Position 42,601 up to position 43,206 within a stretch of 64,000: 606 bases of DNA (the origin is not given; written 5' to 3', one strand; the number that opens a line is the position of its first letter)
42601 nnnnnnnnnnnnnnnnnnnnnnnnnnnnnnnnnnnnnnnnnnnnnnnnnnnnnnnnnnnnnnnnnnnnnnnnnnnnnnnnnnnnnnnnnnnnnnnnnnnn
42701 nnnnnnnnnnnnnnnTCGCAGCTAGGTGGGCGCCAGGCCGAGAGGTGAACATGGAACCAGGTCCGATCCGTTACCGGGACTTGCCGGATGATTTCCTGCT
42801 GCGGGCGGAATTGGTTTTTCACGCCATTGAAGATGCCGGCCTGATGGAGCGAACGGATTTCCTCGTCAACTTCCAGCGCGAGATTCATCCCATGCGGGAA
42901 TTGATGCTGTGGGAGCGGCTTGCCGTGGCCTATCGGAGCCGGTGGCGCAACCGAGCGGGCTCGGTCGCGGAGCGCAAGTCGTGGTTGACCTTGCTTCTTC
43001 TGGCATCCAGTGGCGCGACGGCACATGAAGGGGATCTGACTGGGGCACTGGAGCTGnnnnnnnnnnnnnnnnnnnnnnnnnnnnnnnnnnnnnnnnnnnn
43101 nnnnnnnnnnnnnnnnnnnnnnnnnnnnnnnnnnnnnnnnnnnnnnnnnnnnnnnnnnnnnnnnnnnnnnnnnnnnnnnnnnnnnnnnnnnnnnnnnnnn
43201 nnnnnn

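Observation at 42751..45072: Three-gene coupled operon (coiled-coil protein, AAA_21-type ABC ATPase, 151-aa protein): candidate uncharacterised abortive-infection/defence module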

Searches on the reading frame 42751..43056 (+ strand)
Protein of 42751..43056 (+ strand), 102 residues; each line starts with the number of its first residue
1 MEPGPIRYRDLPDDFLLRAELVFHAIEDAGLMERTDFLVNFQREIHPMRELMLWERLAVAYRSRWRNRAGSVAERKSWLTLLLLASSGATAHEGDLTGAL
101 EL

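Call 43: find_homologous_proteins(query=A3, max_evalue=0.001)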
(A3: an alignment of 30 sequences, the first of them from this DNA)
Query A3 (30 sequences) (102 aa, profile of the alignment): 22 proteins with E <= 0.001 among 1162 candidates.
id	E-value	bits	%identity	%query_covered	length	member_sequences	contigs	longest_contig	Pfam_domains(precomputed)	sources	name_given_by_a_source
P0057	2.1e-35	139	31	86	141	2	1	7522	-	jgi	jgi:hypothetical protein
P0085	3.1e-34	135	33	88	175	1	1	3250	-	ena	-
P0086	7.0e-34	134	27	92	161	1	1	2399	-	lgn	-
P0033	8.2e-34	134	28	92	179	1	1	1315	-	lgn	-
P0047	9.7e-34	133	31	88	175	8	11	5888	-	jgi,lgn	jgi:hypothetical protein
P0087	1.1e-33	133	36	88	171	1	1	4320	-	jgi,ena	-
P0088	4.7e-32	128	29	84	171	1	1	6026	-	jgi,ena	-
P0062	1.7e-31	126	34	84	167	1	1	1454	-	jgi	jgi:hypothetical protein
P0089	3.9e-30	122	29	84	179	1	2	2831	-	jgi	jgi:hypothetical protein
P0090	3.5e-28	115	37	87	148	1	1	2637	-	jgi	jgi:hypothetical protein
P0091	4.6e-28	115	31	86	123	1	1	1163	-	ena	-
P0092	6.1e-28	115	43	60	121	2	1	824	-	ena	-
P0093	1.6e-27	113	44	60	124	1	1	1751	-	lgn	-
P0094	7.6e-27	111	28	90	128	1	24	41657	-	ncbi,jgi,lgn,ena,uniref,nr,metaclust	ncbi:MAG: hypothetical protein A3J46_02395 [Candidatus Yanofskybacteria bacterium RIFCSPHIGHO2_02_FU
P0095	2.9e-26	109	33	86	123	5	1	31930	-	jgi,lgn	-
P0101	9.8e-15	72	32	64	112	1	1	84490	-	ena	-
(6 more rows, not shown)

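Call 45: find_encoding_contigs(protein=P0094, flank=5000, max_places=3)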
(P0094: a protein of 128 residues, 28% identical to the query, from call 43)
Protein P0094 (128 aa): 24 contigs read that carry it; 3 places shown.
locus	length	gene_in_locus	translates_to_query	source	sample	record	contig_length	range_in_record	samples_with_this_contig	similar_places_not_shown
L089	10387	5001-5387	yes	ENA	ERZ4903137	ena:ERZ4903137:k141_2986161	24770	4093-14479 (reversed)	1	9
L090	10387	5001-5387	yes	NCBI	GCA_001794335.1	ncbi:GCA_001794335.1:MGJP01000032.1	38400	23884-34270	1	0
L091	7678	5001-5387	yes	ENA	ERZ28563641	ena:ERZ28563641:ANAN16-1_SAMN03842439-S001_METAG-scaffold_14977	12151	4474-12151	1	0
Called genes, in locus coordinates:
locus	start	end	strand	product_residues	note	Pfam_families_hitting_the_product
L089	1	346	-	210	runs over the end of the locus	-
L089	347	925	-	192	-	PF00300:His_Phos_1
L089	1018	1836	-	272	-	PF12686:DUF3800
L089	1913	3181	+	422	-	-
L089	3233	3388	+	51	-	-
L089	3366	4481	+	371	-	-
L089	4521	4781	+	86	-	-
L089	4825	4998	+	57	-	PF08279:HTH_11 (faint), PF12728:HTH_17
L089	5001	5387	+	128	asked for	-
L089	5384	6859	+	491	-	PF00239:Resolvase, PF07508:Recombinase, PF13408:Zn_ribbon_recom (weak)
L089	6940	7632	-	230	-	-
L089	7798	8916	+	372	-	PF00814:TsaD, PF22521:HypF_C_2 (weak)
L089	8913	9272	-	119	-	-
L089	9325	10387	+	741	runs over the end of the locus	PF00133:tRNA-synt_1, PF09334:tRNA-synt_1g, PF08264:Anticodon_1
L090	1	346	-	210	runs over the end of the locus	-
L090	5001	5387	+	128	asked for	-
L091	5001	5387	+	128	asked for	-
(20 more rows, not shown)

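Call 46: find_encoding_contigs(protein=P0095, flank=5000, max_places=2)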
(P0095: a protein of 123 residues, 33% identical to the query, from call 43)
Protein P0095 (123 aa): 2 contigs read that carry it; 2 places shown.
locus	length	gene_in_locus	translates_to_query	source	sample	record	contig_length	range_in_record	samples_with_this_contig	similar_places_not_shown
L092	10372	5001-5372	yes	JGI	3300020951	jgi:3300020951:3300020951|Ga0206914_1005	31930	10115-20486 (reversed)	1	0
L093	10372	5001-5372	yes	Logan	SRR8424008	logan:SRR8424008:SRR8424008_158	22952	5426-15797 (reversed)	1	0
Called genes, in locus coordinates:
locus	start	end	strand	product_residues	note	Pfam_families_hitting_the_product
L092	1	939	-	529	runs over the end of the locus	PF09609:Cas_GSU0054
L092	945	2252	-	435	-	PF09617:Cas_GSU0053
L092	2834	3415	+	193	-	-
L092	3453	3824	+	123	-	PF13730:HTH_36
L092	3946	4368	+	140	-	PF21956:DUF6922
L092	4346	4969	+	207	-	PF08843:AbiEii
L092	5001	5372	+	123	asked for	-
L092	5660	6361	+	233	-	-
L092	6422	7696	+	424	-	PF01935:DUF87, PF12846:AAA_10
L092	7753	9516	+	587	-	PF13827:DUF4189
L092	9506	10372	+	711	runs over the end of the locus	-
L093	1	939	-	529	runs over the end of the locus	PF09609:Cas_GSU0054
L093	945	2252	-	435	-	PF09617:Cas_GSU0053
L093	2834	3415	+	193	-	-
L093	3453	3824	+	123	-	PF13730:HTH_36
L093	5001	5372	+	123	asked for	-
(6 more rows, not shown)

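Call 47: find_encoding_contigs(protein=P0101, flank=5000, max_places=2)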
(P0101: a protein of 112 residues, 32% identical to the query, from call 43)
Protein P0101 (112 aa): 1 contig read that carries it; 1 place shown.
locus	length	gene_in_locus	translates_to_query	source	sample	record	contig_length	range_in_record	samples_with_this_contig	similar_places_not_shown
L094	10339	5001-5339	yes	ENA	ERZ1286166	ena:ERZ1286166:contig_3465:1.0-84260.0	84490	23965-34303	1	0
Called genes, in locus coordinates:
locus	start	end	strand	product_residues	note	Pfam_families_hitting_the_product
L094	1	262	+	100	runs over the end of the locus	-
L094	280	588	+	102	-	-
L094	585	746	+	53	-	PF08279:HTH_11 (weak), PF12728:HTH_17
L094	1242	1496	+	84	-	-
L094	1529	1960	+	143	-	-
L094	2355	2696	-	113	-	-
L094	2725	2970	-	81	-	-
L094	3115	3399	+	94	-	-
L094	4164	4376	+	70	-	-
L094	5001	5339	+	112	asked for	-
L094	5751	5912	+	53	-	-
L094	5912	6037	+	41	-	-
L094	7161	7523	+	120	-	-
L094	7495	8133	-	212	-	PF00551:Formyl_trans_N, PF02911:Formyl_trans_C (faint)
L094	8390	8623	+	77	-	-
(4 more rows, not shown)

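Call 61: search_solved_structures(query=A3, max_evalue=1)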
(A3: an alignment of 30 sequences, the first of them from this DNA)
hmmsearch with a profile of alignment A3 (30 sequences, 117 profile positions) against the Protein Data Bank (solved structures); distinct sequences matched with E-value up to 1: 5.
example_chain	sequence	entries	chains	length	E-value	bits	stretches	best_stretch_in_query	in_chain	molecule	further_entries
9kfx_A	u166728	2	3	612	0.11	15.3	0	58-80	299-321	Synthetic PPR-DYW protein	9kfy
2l7m_P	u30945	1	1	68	0.11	15.2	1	46-93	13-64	Pituitary homeobox 2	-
2l7f_P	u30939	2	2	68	0.16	14.8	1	46-93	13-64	Pituitary homeobox 2 | Pituitary homeobox 3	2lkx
5zc3_B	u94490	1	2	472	0.2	14.4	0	39-89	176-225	RxLR effector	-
5ihf_A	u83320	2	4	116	0.78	12.6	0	20-51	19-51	VirG-like protein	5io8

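Call 70: search_protein_families(library=padloc, proteins=[P0094, P0095], max_evalue=0.01)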
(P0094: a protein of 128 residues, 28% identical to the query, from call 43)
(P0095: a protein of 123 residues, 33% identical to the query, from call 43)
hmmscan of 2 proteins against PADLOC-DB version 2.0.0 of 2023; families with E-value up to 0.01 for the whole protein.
P0094 (128 aa): 0 families

P0095 (123 aa): 0 families
